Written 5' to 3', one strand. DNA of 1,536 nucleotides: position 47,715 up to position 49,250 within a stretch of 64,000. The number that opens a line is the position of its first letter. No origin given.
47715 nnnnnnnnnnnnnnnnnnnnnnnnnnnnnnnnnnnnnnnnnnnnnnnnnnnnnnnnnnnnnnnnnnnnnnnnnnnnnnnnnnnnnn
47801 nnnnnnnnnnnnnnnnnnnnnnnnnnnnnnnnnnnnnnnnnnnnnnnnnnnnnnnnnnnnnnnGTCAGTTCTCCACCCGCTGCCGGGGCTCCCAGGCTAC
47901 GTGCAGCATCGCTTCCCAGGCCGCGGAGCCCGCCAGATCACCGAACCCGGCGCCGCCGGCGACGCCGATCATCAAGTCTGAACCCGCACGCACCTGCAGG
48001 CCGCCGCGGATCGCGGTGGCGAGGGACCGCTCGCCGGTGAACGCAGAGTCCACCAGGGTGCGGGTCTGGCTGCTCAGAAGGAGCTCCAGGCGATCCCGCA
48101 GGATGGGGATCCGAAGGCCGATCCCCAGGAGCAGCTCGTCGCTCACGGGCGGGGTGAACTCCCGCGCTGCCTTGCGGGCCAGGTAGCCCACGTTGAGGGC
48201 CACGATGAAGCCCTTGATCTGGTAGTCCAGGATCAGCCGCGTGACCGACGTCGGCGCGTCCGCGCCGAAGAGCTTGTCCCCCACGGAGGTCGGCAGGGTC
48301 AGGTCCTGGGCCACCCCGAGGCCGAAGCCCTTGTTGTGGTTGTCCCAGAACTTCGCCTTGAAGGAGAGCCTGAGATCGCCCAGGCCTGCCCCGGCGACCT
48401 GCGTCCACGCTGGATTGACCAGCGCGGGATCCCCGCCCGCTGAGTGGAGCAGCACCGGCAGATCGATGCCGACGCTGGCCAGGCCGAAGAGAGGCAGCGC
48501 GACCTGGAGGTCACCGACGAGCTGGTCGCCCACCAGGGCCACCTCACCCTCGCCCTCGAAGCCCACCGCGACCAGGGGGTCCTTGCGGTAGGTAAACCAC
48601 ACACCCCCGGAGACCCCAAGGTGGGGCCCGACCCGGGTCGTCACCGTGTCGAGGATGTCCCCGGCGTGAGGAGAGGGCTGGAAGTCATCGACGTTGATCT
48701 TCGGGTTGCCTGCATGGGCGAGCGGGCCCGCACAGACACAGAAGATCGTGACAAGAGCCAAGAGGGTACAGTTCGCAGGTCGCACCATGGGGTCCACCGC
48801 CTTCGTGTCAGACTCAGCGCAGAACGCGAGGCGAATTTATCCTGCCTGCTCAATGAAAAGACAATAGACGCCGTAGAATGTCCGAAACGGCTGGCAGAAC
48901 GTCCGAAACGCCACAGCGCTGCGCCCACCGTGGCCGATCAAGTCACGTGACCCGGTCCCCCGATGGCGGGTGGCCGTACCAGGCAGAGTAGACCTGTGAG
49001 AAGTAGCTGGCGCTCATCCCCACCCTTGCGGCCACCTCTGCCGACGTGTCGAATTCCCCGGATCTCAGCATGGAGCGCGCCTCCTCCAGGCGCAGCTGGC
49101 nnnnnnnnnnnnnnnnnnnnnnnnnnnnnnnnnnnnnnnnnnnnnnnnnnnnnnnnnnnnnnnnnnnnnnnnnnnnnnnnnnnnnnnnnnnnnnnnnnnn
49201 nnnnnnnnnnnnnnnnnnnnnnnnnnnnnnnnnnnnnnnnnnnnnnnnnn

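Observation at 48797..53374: Bacteroidetes-style hybrid two-component regulator (beta-propeller sensor, HK, REC, AraC-HTH) directly upstream of the Cys-rich operon, with phased direct repeats in the shared intergenic region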

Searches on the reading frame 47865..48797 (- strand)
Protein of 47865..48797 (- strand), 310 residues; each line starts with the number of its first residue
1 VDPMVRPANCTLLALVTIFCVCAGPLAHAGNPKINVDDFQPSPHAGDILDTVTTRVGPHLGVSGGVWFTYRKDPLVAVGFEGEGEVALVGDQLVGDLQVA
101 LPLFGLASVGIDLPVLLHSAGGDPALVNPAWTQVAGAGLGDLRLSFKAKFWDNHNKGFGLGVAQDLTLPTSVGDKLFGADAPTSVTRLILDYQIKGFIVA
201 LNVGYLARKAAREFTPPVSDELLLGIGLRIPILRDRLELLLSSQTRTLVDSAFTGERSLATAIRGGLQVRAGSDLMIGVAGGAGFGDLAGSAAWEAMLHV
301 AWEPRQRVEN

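Call 8: search_protein_families(library=pfam, proteins=[window:47865-48797:-], max_evalue=0.01)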
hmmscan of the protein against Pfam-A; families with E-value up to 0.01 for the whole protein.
window:47865-48797:- (310 aa): 1 family
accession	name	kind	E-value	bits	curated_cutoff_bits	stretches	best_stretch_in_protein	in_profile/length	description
PF13557.12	Phenol_MetA_deg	-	3e-05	24.6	22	1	129-283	63-223/242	Putative MetA-pathway of phenol degradation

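Call 38: search_protein_families(library=ncbifam, proteins=[window:47865-48788:-], max_evalue=0.01)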
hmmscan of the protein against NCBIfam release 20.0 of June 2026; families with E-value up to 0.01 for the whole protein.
window:47865-48788:- (307 aa): 1 family
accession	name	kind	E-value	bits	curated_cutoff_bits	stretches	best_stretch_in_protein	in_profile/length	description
NF033763.1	exchanger_TraB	exception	2e-25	88.8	700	1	24-303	13-298/522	outer membrane exchange protein TraB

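Call 70: find_homologous_proteins(query=window:47865-48788:-, max_evalue=0.00001)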
Query window:47865-48788:- (307 aa): 7 proteins with E <= 0.00001 among 8000 candidates.
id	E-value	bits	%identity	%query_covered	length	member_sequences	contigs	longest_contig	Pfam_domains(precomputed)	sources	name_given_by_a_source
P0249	4.4e-193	658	100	97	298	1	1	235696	-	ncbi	ncbi:MAG: transporter [Pseudomonadota bacterium]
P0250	2.7e-144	498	73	100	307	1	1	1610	-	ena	-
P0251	7.0e-117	408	62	100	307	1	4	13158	-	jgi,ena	jgi:hypothetical protein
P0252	9.3e-115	401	63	98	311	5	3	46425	-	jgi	-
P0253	1.0e-84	303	55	86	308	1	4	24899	-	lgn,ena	-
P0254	7.5e-74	267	47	97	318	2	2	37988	-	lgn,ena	-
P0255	4.8e-19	87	30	94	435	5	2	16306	-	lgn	-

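Call 71: find_encoding_contigs(protein=P0252, flank=9000, max_places=1)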
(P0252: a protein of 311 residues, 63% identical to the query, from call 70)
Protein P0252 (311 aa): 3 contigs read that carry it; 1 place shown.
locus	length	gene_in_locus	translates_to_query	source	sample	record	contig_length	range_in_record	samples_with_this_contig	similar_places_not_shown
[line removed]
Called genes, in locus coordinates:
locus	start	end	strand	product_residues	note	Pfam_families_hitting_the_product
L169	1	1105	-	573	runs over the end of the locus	PF08448:PAS_4 (faint), PF00512:HisKA, PF02518:HATPase_c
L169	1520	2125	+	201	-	PF00702:Hydrolase, PF13419:HAD_2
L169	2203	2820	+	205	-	-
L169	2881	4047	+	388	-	PF04055:Radical_SAM, PF13186:SPASM (weak)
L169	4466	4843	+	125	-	PF00857:Isochorismatase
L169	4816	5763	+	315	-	PF00070:Pyr_redox (faint), PF01134:GIDA (faint), PF03486:HI0933_like (faint), PF07992:Pyr_redox_2, PF12831:FAD_oxidored (weak), PF13450:NAD_binding_8 (faint), PF13738:Pyr_redox_3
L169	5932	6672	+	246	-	-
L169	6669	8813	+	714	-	PF01055:Glyco_hydro_31_2nd, PF21365:Glyco_hydro_31_3rd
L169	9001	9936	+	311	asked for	-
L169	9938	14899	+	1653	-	-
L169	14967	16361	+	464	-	PF00691:OmpA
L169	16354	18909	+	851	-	PF00526:Dicty_CTDC, PF03781:FGE-sulfatase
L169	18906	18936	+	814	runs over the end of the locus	PF00526:Dicty_CTDC (weak), PF07603:Lcl_C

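Call 72: find_encoding_contigs(protein=P0251, flank=9000, max_places=1)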
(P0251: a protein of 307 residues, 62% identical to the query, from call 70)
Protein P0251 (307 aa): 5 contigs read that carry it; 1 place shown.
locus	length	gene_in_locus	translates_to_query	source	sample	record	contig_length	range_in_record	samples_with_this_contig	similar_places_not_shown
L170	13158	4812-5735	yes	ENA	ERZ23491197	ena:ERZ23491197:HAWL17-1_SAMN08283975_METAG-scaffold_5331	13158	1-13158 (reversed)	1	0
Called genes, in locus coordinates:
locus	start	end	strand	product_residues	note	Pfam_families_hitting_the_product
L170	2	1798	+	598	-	?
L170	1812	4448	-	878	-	PF00526:Dicty_CTDC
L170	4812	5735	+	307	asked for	-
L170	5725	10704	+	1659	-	-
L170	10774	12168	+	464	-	PF00691:OmpA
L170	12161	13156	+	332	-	?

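Call 73: find_encoding_contigs(protein=P0253, flank=9000, max_places=1)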
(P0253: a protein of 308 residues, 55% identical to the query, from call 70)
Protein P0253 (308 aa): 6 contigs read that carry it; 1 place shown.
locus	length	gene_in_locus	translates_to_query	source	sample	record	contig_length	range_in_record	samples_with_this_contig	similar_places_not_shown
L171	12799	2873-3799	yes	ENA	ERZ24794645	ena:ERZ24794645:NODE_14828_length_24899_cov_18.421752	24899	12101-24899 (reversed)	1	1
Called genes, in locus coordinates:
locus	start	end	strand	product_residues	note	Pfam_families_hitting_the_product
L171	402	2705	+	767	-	PF13757:VIT_2, PF08487:VIT, PF00092:VWA, PF13519:VWA_2, PF13768:VWA_3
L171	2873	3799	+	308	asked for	-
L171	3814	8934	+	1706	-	-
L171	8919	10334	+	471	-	PF00691:OmpA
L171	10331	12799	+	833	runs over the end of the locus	PF00526:Dicty_CTDC, PF03781:FGE-sulfatase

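Call 74: find_encoding_contigs(protein=P0254, flank=9000, max_places=1)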
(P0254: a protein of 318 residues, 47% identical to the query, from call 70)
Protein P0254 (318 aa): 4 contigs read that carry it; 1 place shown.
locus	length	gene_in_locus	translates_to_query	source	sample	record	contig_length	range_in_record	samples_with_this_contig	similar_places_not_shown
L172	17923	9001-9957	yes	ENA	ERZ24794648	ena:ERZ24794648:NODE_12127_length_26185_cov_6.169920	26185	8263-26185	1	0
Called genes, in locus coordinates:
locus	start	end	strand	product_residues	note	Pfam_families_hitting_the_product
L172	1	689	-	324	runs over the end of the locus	PF00478:IMPDH (faint), PF03060:NMO, PF01070:FMN_dh (faint)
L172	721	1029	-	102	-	-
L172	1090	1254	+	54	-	-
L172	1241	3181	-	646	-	-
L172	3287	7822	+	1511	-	PF02412:TSP_3 (faint), PF11617:Cu-binding_MopE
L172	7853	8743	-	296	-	PF09826:Beta_propel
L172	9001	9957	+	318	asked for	-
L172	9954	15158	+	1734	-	-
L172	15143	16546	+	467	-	PF00691:OmpA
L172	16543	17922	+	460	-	?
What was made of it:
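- The operon exists in four other contigs without an HTCS upstream, so it does not generally need one (calls 71-74). The HTCS-operon adjacency is not conserved (calls 71-74).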

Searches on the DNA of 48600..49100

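Call 68: search_rna_families(source=window, start=48600, end=49100, threshold=evalue, max_evalue=1)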
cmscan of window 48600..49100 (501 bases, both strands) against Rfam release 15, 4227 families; matches with E-value up to 1: 2.
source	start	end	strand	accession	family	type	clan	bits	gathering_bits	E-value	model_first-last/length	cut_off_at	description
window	48960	49044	-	RF03587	mir-1202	Gene; miRNA;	-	17.8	80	0.91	1-80/80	no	mir-1202 microRNA precursor family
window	48600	48665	-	RF02457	Virus_CITE_2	Cis-reg;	-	16.1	100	0.55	1-70/167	3'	Tombusvirus 3' cap-independent translation element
